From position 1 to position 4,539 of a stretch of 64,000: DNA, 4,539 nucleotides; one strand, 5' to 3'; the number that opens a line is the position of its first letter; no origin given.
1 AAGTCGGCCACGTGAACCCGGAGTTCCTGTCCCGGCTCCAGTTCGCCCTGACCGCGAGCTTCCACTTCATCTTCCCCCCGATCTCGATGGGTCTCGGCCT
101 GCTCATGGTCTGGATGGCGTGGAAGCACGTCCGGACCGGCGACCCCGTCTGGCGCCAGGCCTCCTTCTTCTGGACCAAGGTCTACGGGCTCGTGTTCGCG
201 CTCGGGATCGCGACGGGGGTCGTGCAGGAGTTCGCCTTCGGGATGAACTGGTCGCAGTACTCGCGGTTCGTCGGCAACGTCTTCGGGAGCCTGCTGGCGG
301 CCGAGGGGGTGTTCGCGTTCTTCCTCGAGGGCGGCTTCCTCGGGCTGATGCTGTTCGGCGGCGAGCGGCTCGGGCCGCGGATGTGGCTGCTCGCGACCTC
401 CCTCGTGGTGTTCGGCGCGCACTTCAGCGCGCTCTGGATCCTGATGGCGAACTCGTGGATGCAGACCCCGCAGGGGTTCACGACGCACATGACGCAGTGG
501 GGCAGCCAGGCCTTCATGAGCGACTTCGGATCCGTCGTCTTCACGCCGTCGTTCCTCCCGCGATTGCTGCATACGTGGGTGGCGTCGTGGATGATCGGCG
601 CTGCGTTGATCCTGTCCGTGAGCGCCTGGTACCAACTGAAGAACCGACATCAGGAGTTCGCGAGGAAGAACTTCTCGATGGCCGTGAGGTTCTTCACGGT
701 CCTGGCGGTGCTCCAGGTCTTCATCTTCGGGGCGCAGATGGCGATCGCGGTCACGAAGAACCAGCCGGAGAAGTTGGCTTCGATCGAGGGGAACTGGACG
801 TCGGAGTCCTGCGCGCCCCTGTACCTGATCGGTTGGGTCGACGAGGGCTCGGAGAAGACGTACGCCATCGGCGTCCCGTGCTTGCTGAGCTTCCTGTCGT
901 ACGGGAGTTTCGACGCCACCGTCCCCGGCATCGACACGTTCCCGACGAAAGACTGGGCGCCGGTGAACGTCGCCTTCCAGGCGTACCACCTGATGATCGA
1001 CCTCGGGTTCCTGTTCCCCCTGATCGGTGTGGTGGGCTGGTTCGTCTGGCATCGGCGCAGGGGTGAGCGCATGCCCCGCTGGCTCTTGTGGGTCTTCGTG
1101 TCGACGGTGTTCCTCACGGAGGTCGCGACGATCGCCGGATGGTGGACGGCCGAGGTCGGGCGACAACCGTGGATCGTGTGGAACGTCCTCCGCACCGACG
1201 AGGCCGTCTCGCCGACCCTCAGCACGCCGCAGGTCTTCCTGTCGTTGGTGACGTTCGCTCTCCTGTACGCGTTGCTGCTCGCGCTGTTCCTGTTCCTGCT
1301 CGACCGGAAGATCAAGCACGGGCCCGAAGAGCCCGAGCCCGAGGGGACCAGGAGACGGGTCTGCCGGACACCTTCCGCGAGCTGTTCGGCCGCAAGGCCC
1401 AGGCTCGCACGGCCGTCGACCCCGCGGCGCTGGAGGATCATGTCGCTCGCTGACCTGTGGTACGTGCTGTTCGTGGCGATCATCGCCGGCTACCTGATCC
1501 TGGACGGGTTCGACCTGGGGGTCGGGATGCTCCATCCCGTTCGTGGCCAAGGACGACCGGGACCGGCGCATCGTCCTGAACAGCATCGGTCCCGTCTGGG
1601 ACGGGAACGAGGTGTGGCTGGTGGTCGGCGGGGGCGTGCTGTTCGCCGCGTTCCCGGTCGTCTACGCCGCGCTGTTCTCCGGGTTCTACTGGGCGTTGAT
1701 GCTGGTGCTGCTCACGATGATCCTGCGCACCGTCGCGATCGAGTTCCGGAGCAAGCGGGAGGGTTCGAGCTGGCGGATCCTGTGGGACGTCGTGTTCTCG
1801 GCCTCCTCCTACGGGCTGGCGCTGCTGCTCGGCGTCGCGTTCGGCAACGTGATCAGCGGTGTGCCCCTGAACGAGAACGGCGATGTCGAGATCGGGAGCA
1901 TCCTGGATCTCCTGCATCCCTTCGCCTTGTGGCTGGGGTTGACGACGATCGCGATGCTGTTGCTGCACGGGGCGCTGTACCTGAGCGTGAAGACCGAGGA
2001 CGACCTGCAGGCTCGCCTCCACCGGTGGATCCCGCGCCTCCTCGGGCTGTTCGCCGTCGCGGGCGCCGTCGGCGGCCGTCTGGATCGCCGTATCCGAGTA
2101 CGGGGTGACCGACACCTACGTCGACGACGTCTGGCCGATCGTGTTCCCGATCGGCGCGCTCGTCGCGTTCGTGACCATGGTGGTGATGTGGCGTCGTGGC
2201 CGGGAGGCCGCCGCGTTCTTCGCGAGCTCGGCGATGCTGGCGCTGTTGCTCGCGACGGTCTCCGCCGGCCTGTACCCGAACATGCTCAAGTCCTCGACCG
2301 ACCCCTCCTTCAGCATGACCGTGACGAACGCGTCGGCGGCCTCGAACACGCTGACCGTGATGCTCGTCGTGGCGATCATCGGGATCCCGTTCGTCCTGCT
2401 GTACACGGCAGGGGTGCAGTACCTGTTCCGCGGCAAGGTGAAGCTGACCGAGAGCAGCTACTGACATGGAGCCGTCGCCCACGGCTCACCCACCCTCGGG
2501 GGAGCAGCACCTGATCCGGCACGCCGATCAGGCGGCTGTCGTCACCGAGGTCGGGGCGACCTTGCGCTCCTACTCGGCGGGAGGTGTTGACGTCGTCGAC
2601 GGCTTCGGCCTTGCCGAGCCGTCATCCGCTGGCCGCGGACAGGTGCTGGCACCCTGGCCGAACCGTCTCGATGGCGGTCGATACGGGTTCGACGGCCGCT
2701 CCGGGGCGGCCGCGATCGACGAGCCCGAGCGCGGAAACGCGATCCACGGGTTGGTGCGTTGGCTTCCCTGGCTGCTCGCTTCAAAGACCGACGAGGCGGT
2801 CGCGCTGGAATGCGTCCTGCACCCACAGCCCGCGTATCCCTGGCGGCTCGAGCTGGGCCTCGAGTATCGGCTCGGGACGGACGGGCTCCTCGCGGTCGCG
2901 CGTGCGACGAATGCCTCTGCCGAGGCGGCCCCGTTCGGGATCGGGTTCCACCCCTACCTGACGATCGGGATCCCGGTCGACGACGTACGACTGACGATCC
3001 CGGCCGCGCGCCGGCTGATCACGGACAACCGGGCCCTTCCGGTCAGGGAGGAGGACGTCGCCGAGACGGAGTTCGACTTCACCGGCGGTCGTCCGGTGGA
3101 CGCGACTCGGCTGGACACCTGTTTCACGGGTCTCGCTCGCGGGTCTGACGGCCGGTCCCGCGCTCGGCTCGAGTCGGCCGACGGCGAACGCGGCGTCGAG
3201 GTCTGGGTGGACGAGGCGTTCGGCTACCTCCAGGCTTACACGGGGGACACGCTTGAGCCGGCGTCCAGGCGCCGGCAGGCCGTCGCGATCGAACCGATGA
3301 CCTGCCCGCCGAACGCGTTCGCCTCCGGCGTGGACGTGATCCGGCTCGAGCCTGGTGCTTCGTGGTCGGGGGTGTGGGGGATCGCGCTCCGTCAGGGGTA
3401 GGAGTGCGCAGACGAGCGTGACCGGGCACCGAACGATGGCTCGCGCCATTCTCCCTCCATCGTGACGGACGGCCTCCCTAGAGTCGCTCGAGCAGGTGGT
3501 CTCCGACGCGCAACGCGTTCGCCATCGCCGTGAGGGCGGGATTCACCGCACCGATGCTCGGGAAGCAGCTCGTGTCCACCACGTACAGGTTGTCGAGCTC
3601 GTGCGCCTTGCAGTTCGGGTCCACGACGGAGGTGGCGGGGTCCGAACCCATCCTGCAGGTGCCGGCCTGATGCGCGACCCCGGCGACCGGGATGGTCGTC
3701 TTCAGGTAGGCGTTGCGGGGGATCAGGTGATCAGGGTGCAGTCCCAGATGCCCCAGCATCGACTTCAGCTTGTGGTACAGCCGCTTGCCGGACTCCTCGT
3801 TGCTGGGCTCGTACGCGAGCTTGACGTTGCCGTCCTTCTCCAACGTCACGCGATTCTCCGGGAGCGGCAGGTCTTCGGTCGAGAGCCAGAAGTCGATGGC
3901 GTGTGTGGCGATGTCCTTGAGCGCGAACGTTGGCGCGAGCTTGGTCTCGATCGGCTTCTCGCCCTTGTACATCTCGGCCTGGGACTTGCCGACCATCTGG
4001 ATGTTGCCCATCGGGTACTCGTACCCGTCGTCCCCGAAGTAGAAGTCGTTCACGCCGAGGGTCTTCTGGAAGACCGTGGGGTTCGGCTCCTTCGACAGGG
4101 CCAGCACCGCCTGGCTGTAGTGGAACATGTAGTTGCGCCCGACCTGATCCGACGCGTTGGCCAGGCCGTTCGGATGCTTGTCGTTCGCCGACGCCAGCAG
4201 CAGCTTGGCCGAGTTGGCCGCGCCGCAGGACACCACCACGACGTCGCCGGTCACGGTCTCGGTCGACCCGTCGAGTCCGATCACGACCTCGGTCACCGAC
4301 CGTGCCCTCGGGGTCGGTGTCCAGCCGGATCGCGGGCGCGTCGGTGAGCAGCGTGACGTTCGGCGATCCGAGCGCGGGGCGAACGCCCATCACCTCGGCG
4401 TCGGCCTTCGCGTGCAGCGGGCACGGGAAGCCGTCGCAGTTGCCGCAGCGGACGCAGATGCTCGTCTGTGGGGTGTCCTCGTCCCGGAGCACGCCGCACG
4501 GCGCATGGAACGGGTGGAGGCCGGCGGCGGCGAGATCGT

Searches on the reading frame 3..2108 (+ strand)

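Call 36: search_protein_families(library=pfam, proteins=[window:3-2108:+], max_evalue=0.00001)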
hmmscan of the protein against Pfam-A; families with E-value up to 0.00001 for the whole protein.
window:3-2108:+ (701 aa): 2 families
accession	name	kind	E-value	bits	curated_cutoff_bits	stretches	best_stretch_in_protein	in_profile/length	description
PF01654.22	Cyt_bd_oxida_I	-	4e-145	484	26.2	1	9-441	1-418/418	Cytochrome bd terminal oxidase subunit I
PF02322.20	Cyt_bd_oxida_II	-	1.3e-06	28.4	35.6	1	483-514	2-33/302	Cytochrome bd terminal oxidase subunit II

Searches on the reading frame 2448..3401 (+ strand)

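Call 36: search_protein_families(library=pfam, proteins=[window:2448-3401:+], max_evalue=0.00001)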
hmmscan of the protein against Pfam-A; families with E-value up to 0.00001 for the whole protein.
window:2448-3401:+ (317 aa): 1 family
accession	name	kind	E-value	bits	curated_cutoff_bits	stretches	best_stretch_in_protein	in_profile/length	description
PF01263.26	Aldose_epim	-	2.2e-39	136.1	27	1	23-308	5-294/299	Aldose 1-epimerase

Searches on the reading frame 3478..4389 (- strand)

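Call 36: search_protein_families(library=pfam, proteins=[window:3478-4389:-], max_evalue=0.00001)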
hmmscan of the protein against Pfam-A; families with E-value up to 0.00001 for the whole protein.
window:3478-4389:- (303 aa): 1 family
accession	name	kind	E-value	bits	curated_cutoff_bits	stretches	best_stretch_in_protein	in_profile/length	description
PF05199.19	GMC_oxred_C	-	4.3e-23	82.8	24.6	1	235-292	82-139/139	GMC oxidoreductase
